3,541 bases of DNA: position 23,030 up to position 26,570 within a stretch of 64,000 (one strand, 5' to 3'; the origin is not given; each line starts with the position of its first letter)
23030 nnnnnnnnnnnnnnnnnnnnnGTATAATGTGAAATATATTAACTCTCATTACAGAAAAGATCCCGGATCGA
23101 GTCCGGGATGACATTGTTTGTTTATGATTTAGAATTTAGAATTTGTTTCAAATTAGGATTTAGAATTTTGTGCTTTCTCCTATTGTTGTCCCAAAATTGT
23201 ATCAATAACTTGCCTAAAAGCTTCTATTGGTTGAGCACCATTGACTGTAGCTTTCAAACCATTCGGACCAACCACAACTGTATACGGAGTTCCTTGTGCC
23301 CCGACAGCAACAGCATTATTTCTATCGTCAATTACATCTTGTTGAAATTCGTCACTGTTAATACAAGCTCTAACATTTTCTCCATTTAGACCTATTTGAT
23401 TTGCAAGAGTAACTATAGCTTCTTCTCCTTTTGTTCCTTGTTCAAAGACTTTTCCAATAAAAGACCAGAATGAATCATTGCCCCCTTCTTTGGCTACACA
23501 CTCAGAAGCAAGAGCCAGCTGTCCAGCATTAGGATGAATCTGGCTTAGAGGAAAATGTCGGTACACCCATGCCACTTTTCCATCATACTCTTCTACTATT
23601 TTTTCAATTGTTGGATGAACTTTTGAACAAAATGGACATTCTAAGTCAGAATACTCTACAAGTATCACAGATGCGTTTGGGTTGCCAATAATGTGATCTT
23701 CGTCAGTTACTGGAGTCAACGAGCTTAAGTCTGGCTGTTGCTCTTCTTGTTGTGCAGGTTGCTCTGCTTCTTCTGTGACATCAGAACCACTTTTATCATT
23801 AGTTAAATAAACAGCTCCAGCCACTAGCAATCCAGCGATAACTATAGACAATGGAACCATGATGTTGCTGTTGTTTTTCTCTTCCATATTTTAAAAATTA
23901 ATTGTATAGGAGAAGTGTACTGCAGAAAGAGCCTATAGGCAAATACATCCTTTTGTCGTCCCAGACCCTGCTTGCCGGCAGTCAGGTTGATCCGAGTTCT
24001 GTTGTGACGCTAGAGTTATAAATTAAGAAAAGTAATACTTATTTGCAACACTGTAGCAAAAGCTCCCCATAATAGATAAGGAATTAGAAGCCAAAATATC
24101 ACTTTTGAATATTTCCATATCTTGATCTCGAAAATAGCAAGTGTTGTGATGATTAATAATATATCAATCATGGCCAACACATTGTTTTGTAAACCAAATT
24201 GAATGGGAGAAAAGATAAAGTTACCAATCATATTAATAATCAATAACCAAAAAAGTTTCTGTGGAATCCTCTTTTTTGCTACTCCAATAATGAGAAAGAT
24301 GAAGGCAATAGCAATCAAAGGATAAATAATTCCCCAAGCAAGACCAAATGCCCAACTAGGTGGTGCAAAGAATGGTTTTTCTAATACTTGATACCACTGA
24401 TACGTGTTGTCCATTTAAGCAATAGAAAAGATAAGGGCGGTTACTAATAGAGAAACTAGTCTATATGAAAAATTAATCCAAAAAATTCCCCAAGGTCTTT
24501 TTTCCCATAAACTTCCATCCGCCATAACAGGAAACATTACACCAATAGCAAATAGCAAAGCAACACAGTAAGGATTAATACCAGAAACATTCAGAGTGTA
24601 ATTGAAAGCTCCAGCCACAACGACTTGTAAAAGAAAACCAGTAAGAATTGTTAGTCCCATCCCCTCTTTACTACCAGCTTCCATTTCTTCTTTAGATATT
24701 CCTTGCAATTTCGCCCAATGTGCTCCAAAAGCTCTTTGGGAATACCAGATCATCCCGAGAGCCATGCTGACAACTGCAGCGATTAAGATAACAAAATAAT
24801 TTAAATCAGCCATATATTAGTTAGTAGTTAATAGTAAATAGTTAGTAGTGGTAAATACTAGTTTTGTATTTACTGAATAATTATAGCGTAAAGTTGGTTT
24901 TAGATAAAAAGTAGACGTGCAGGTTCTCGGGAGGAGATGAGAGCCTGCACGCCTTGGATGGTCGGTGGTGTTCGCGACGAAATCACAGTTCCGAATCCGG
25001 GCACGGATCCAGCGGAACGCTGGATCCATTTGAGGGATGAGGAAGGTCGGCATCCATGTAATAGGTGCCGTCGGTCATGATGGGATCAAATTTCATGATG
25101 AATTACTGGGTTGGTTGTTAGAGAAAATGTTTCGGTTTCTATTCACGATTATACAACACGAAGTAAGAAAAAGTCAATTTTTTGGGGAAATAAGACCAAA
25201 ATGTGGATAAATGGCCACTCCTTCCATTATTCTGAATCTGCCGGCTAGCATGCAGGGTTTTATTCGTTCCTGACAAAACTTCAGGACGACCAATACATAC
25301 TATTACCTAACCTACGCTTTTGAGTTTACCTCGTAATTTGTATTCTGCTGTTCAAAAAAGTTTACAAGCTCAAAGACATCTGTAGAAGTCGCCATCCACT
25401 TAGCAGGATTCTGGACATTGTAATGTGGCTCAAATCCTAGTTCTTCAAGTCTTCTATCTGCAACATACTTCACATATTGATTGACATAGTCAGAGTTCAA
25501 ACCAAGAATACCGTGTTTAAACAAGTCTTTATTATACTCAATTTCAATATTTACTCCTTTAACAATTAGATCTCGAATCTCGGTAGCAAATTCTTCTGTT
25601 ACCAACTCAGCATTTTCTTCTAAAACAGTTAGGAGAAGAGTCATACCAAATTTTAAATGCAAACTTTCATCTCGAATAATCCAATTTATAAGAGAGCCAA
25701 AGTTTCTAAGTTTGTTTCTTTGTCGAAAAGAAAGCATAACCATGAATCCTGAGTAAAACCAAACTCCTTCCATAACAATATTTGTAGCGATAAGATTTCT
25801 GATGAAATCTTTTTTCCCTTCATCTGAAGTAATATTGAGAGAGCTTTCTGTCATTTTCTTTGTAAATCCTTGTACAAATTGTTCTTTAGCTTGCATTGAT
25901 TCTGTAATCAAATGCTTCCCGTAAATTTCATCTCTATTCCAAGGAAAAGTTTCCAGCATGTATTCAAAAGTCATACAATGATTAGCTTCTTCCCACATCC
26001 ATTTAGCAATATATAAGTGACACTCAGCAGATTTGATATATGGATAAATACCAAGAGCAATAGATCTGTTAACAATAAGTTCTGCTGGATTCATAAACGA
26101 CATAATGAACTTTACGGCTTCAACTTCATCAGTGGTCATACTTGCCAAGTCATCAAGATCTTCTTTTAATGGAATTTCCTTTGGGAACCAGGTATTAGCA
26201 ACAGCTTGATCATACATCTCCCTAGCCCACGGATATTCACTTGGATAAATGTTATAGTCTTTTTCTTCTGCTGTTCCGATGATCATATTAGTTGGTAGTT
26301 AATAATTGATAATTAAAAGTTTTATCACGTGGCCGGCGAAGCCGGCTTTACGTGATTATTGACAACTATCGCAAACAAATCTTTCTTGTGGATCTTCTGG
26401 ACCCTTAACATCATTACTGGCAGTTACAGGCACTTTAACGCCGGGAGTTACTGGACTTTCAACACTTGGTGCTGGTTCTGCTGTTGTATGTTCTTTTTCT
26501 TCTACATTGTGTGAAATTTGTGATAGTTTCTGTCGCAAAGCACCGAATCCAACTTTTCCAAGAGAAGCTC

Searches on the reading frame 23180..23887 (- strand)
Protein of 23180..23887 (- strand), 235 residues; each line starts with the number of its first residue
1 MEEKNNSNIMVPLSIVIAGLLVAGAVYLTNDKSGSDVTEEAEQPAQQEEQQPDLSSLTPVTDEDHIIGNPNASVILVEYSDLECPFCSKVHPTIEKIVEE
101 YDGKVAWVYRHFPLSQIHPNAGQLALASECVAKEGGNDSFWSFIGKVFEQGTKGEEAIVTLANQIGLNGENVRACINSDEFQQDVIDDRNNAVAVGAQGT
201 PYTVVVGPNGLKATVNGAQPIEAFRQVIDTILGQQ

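Call 10: search_protein_families(library=pfam, proteins=[window:23180-23887:-], max_evalue=0.01)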
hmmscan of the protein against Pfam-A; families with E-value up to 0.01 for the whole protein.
window:23180-23887:- (235 aa): 5 families
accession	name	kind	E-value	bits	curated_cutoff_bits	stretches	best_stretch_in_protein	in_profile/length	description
PF13462.12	Thioredoxin_4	-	6.5e-24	85.4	23.2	1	62-229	3-164/165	Thioredoxin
PF01323.26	DSBA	-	1.6e-17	64.3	25.6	2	146-228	111-190/191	DSBA-like thioredoxin domain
PF18400.7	Thioredoxin_12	-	2.3e-06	28.1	26.1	1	45-115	121-185/190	Thioredoxin-like domain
PF13098.12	Thioredoxin_2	-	2.1e-05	25.2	27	1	73-227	6-103/104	Thioredoxin-like domain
PF00085.26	Thioredoxin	-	0.0033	17.8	23.5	0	71-106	17-52/103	Thioredoxin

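Call 30: find_encoding_contigs(protein=window:23180-23887:-, flank=6000, max_places=10)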
Protein window:23180-23887:- (235 aa): 2 contigs read that carry it; 1 place shown.
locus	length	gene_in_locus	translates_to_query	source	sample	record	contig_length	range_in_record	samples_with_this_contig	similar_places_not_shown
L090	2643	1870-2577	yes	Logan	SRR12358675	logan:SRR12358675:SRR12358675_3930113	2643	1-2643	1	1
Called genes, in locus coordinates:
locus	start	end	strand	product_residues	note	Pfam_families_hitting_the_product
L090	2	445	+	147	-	?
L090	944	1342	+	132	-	PF08570:DUF1761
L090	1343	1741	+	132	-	PF03073:TspO_MBR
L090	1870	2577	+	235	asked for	PF18400:Thioredoxin_12 (faint), PF13098:Thioredoxin_2 (weak), PF13462:Thioredoxin_4, PF01323:DSBA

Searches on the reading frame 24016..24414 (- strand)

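Call 10: search_protein_families(library=pfam, proteins=[window:24016-24414:-], max_evalue=0.01)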
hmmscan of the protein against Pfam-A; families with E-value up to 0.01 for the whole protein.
window:24016-24414:- (132 aa): 1 family
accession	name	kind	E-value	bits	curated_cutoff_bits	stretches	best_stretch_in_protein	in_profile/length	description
PF03073.20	TspO_MBR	-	3.1e-28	98.8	24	1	3-127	19-143/145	TspO/MBR family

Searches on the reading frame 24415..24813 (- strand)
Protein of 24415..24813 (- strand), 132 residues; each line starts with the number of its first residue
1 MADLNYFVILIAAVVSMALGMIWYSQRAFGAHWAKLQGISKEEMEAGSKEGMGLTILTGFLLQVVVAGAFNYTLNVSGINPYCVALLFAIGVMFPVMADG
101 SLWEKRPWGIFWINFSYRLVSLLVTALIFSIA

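Call 10: search_protein_families(library=pfam, proteins=[window:24415-24813:-], max_evalue=0.01)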
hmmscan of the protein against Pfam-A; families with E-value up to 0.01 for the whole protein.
window:24415-24813:- (132 aa): 1 family
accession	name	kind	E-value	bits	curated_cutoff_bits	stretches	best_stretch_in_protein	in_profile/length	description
PF08570.15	DUF1761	-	6.1e-20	72.2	31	1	8-129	2-122/123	Protein of unknown function (DUF1761)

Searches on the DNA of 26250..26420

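Call 74: search_with_rna_model(model_id=R1, source=window, start=26250, end=26420, filters=off, max_evalue=1, show_alignments=1)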
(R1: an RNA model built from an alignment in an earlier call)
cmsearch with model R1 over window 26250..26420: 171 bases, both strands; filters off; matches with E-value up to 1: 1.
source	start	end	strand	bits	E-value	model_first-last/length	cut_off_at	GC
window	26301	26375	+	27.7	3.8e-08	1-99/99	no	0.37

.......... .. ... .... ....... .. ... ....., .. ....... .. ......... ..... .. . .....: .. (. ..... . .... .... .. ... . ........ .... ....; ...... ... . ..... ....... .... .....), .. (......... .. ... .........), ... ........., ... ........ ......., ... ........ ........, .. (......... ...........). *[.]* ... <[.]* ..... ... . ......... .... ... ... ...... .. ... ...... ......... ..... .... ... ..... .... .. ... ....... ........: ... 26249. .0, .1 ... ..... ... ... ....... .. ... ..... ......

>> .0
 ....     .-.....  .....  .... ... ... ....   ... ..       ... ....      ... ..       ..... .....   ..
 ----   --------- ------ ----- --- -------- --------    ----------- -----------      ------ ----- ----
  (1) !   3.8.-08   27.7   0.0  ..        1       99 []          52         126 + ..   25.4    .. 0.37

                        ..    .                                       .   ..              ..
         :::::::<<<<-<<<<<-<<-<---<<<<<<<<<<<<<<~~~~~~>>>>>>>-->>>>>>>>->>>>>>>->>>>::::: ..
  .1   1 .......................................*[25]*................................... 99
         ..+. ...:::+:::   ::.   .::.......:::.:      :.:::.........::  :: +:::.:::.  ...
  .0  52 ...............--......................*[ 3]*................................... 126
